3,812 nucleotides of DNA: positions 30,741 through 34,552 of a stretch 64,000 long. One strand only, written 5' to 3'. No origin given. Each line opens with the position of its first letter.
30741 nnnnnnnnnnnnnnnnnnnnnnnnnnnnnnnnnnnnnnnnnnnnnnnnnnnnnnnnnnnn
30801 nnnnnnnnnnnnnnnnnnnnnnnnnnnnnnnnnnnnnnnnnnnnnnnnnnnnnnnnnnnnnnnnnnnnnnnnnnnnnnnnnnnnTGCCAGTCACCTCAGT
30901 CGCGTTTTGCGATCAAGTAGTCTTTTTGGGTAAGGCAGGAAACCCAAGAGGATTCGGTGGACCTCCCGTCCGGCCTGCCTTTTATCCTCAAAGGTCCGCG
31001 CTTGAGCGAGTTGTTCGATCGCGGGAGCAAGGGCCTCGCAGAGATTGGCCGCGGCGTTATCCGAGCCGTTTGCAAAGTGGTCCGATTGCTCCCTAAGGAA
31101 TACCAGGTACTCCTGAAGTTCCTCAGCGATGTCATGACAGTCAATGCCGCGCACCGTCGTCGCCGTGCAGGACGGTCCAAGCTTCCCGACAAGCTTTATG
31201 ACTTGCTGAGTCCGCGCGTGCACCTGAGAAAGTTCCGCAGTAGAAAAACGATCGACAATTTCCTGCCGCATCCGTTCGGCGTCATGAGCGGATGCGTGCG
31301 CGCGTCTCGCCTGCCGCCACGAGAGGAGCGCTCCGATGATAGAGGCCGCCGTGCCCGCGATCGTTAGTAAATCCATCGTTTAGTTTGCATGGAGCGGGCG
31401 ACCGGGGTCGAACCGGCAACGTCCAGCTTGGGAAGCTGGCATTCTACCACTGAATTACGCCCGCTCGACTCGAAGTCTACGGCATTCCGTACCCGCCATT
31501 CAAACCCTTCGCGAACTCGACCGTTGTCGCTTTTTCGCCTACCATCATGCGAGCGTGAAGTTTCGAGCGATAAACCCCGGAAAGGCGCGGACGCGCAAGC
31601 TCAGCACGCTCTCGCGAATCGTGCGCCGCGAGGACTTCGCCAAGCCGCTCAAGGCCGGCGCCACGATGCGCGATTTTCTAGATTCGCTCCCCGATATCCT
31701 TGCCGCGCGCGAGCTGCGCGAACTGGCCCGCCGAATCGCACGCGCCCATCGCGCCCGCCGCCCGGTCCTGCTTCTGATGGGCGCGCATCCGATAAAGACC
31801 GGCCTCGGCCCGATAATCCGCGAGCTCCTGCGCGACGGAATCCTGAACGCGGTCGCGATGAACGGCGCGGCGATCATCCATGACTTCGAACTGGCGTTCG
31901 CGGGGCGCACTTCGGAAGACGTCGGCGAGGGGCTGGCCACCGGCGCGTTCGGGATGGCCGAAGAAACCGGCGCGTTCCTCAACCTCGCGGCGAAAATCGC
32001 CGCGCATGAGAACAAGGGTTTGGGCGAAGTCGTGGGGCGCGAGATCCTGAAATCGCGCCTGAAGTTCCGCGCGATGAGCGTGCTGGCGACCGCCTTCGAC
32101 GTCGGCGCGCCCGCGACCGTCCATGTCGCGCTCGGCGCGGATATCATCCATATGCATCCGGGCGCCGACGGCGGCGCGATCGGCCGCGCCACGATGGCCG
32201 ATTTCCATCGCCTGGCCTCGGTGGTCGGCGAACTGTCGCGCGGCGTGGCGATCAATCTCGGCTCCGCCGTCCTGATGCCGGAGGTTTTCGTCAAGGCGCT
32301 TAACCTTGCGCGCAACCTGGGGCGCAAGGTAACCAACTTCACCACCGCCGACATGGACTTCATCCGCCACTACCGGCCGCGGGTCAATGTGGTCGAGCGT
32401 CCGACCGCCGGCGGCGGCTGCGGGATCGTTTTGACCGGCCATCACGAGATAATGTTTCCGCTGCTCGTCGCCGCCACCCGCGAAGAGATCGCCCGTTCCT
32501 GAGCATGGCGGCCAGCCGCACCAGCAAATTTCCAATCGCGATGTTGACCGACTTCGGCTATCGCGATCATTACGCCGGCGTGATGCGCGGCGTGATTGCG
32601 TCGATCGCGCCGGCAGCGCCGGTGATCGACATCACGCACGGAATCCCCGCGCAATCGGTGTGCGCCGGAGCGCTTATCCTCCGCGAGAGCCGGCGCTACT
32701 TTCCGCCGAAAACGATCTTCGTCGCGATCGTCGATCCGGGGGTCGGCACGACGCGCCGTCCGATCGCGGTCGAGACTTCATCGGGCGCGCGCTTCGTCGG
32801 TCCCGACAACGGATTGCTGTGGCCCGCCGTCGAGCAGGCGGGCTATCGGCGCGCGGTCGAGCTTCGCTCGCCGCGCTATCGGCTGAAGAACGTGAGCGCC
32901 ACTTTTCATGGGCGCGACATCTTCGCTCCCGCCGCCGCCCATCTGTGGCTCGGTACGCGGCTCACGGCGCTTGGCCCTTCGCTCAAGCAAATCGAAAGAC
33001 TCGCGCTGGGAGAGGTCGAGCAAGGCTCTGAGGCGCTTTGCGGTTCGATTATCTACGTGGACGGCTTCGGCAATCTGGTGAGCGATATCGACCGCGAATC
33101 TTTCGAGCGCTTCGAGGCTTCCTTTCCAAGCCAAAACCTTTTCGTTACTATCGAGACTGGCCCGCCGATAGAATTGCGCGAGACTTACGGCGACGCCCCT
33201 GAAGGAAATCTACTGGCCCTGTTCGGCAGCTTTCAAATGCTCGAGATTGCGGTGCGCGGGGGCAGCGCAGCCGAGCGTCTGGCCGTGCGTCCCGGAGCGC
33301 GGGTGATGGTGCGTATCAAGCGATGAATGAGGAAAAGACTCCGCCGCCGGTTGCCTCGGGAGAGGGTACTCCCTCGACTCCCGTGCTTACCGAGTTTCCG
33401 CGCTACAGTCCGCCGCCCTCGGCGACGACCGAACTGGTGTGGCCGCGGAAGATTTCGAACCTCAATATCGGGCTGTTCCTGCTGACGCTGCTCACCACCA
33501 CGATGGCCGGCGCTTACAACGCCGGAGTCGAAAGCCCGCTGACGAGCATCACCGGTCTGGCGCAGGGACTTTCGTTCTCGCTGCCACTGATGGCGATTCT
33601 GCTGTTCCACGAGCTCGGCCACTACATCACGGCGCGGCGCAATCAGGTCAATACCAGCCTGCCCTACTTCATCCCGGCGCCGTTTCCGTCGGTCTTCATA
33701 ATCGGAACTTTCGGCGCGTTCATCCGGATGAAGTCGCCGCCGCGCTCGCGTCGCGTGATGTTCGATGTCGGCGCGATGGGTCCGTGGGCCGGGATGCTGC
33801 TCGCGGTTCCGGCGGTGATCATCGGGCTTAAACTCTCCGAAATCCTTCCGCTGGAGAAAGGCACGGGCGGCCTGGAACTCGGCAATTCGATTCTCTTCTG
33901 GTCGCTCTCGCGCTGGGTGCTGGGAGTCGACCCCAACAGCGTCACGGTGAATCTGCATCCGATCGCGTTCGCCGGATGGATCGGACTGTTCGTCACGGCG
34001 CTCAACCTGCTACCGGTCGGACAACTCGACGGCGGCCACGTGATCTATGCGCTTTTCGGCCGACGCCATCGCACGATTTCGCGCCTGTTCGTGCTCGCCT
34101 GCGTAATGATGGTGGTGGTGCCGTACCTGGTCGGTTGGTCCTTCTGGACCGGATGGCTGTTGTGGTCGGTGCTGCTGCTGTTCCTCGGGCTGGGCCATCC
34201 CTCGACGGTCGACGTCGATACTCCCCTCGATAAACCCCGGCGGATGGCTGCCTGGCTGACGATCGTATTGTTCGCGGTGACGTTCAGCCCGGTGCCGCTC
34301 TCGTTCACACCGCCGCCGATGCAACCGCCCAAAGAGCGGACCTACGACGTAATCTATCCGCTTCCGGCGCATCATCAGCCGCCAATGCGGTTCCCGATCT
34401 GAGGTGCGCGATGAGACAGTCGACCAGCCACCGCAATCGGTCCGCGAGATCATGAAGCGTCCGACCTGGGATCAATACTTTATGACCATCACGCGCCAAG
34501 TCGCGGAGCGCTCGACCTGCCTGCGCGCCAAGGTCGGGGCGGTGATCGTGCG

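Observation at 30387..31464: Integrase-less ~1 kb islet in tRNA-Gly(CCC) carrying a tightly packed pair of unknown genes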

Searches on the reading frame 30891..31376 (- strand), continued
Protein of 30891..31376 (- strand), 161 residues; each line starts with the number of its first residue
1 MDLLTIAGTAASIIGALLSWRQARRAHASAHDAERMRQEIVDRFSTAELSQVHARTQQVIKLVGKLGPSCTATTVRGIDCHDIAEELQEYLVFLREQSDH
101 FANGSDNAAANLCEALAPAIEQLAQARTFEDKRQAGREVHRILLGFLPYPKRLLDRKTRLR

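Call 94: search_protein_families(library=padloc, proteins=[L036:3986-7249:+, L035:329-3517:-, L057:7748-10735:-, L039:2891-4777:+, L040:259-2208:+, L062:7311-9035:-], max_evalue=0.00001)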
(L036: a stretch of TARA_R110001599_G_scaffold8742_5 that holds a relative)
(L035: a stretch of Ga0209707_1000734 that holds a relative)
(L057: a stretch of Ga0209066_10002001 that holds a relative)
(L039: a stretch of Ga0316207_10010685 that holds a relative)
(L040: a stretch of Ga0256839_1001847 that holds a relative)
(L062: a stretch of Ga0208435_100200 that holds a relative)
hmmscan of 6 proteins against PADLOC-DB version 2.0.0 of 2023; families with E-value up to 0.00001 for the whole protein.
L036:3986-7249:+ (1088 aa): 0 families

L035:329-3517:- (1063 aa): 0 families

L057:7748-10735:- (996 aa): 1 family
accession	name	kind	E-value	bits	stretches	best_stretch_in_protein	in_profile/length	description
PDLC04999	PDC-S33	-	1.7e-08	32.3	1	11-160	41-175/349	-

L039:2891-4777:+ (629 aa): 0 families

L040:259-2208:+ (650 aa): 0 families

L062:7311-9035:- (575 aa): 0 families

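Call 95: search_protein_families(library=pfam, proteins=[L036:3986-7249:+, L035:329-3517:-, L057:7748-10735:-, L039:2891-4777:+, L040:259-2208:+, L062:7311-9035:-], max_evalue=0.00001)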
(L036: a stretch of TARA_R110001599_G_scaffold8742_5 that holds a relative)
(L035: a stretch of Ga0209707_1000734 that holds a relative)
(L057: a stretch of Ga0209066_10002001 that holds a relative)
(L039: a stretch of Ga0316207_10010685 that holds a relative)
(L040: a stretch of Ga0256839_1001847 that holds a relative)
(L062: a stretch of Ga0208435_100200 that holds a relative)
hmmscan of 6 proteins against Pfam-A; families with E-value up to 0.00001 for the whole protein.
L036:3986-7249:+ (1088 aa): 0 families

L035:329-3517:- (1063 aa): 1 family
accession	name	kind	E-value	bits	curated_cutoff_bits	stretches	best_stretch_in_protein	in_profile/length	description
PF13362.12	Toprim_3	-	7.2e-11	42.8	27.2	1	263-354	2-94/95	Toprim domain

L057:7748-10735:- (996 aa): 1 family
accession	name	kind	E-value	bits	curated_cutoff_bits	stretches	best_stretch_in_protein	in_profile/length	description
PF04607.23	RelA_SpoT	-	4.1e-08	33.9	27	1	43-170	2-110/113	Region found in RelA / SpoT proteins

L039:2891-4777:+ (629 aa): 2 families
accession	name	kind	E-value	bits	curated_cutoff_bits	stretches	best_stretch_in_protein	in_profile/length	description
PF01964.24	ThiC_Rad_SAM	-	3.7e-185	616.1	25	1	140-590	2-419/420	Radical SAM ThiC family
PF13667.11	ThiC-associated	-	1.7e-34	117.9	27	1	22-99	1-81/81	ThiC-associated domain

L040:259-2208:+ (650 aa): 2 families
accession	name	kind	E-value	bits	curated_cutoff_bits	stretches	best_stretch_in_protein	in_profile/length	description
PF00361.26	Proton_antipo_M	-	6.5e-83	278.8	21.5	1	134-419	1-280/294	NADH:quinone oxidoreductase/Mrp antiporter, TM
PF00662.26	Proton_antipo_N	-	1e-20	73.8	24.5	1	68-118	1-51/51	NADH-Ubiquinone oxidoreductase (complex I), chain 5 N-terminus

L062:7311-9035:- (575 aa): 3 families
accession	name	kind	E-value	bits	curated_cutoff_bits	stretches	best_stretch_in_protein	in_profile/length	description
PF22500.2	GMC_oxred_C_1st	-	1.1e-39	135.3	27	1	390-504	1-113/114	GMC oxidoreductase, C-terminal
PF05199.19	GMC_oxred_C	-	2.1e-09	38.5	24.6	1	513-562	85-139/139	GMC oxidoreductase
PF00732.25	GMC_oxred_N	-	3.8e-07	30.6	23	1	175-374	20-205/218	GMC oxidoreductase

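Call 103: search_solved_structures(query=L007:8523-9074:+, max_evalue=0.001)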
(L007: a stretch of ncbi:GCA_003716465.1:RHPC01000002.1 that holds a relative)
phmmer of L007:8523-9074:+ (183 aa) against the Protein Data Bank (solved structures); distinct sequences matched with E-value up to 0.001: 2.
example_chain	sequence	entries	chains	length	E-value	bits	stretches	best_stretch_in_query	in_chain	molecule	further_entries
4lr3_A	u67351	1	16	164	7.7e-05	25.6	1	60-170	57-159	protein YfbU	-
1wpb_A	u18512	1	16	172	8.4e-05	25.5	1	60-169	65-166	hypothetical protein yfbU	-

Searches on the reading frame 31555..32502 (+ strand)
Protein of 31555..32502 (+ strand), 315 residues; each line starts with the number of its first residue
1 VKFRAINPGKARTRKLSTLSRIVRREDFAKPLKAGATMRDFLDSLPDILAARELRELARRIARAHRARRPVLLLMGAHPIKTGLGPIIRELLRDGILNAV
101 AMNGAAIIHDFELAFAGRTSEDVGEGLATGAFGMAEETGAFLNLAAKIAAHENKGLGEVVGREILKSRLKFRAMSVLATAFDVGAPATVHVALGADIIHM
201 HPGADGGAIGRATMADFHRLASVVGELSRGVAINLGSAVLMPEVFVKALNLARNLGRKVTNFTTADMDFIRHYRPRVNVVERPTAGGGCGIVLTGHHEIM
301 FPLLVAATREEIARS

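Call 38: search_protein_families(library=pfam, proteins=[window:31555-32502:+])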
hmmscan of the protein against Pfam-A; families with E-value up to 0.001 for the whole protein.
window:31555-32502:+ (315 aa): 1 family
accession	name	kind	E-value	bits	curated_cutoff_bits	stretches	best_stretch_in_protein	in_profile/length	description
PF01916.23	DS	-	0.00045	20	27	0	50-119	12-82/288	Deoxyhypusine synthase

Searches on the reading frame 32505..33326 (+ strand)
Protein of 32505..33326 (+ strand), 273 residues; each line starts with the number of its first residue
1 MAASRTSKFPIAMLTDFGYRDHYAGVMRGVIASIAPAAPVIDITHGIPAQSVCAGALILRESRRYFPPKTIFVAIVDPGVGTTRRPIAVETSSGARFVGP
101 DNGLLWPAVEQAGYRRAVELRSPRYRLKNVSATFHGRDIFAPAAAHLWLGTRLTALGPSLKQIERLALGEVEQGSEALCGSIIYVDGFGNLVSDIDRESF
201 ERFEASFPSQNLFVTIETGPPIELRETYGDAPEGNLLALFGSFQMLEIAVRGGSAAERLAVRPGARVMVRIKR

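Call 38: search_protein_families(library=pfam, proteins=[window:32505-33326:+])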
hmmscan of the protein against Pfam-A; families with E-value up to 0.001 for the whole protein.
window:32505-33326:+ (273 aa): 2 families
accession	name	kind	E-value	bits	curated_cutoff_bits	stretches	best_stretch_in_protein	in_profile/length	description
PF01887.21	SAM_HAT_N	-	5.3e-54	182.4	26.3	1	11-157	1-145/145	SAM hydroxide adenosyltransferase N-terminal domain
PF20257.3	SAM_HAT_C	-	2.3e-22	79.5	25.5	1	180-267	1-83/84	SAM hydroxide adenosyltransferase C-terminal domain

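Call 96: find_encoding_contigs(protein=window:32505-33326:+, flank=5000, max_places=10)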
Protein window:32505-33326:+ (273 aa): no gene with exactly this product is on record in the collection.

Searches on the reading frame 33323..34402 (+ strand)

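Call 38: search_protein_families(library=pfam, proteins=[window:33323-34402:+])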
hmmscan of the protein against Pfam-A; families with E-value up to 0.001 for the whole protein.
window:33323-34402:+ (359 aa): 1 family
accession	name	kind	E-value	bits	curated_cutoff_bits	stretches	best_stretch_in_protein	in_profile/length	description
PF02163.28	Peptidase_M50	-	5.6e-24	85.1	27.2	1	85-265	2-214/221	Peptidase family M50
